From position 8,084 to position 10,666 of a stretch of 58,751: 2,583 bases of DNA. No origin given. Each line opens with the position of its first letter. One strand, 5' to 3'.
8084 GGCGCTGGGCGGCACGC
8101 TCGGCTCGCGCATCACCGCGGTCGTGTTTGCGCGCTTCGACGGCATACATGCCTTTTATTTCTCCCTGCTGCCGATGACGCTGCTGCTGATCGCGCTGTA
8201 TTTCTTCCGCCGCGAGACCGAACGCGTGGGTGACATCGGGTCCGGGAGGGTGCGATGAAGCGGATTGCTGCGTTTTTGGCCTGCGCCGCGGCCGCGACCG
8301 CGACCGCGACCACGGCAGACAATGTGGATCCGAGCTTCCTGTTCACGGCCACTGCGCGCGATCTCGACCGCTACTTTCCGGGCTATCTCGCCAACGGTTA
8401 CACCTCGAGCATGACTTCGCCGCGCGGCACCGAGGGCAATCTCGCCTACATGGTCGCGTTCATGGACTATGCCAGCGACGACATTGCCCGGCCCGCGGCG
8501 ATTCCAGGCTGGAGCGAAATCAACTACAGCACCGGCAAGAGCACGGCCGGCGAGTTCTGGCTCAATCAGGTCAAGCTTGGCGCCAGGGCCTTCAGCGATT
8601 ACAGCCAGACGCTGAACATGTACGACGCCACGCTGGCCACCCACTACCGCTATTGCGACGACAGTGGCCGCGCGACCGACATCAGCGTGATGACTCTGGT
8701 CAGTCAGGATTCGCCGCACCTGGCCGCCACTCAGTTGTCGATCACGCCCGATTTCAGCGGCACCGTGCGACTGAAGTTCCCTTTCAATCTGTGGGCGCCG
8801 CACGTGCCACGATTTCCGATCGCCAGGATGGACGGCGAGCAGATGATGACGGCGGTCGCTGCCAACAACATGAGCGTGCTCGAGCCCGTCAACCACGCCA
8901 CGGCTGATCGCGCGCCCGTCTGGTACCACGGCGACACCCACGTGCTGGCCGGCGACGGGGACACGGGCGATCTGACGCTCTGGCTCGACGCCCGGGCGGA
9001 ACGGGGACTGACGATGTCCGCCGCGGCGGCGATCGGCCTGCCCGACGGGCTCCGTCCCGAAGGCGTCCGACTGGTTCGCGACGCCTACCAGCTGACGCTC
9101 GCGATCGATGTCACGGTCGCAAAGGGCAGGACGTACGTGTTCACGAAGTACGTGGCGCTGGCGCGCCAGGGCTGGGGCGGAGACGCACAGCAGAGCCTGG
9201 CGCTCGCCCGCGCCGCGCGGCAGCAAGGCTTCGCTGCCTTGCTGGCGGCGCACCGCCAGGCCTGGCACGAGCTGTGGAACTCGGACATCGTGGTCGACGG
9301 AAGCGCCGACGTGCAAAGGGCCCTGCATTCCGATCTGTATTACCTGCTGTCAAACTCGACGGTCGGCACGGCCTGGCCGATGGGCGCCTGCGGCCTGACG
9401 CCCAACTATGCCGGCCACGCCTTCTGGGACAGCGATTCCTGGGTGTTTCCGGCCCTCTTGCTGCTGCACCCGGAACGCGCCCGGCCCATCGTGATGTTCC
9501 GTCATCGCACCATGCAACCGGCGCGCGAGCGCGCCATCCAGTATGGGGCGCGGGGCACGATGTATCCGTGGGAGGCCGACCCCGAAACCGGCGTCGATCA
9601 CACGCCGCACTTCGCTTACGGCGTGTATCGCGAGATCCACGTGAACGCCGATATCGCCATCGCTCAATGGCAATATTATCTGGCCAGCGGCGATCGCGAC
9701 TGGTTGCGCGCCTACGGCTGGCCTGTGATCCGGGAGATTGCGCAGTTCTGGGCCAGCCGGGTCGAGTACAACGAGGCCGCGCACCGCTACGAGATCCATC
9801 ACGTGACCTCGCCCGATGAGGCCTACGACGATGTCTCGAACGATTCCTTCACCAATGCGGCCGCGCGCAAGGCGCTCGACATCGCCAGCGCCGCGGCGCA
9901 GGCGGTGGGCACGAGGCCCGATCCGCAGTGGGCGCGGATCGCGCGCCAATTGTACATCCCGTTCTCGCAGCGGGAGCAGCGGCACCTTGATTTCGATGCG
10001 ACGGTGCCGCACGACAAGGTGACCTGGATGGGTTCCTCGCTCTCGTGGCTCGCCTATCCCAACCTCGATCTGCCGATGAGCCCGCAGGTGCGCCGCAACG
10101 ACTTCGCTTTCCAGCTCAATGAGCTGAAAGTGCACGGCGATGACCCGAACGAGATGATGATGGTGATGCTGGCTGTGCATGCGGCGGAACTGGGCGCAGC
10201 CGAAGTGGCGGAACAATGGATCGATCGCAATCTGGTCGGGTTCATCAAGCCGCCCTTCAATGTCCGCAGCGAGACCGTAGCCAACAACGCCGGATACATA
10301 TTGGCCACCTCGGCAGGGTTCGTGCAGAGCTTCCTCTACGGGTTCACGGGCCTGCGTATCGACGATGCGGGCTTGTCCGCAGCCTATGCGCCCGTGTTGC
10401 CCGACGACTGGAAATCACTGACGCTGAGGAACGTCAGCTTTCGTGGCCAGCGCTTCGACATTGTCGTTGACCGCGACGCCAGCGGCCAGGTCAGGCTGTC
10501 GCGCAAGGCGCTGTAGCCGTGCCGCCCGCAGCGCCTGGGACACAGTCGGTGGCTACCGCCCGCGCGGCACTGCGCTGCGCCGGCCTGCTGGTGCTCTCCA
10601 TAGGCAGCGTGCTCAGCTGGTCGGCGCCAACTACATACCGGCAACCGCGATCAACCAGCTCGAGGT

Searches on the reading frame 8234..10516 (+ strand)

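Call 16: search_protein_families(library=ncbifam, proteins=[window:8234-10516:+], max_evalue=1e-20)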
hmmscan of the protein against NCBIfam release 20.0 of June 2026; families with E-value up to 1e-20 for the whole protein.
window:8234-10516:+ (760 aa): 2 families
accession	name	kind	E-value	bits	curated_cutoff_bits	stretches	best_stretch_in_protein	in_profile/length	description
NF053734.1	KJHdlse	equivalog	4.3e-103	345.9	800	1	273-741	205-665/668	kojibiose hydrolase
NF010380.0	PRK13807.1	domain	9.1e-47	159.7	838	1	286-585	238-551/756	family 65 glycosyl hydrolase domain-containing protein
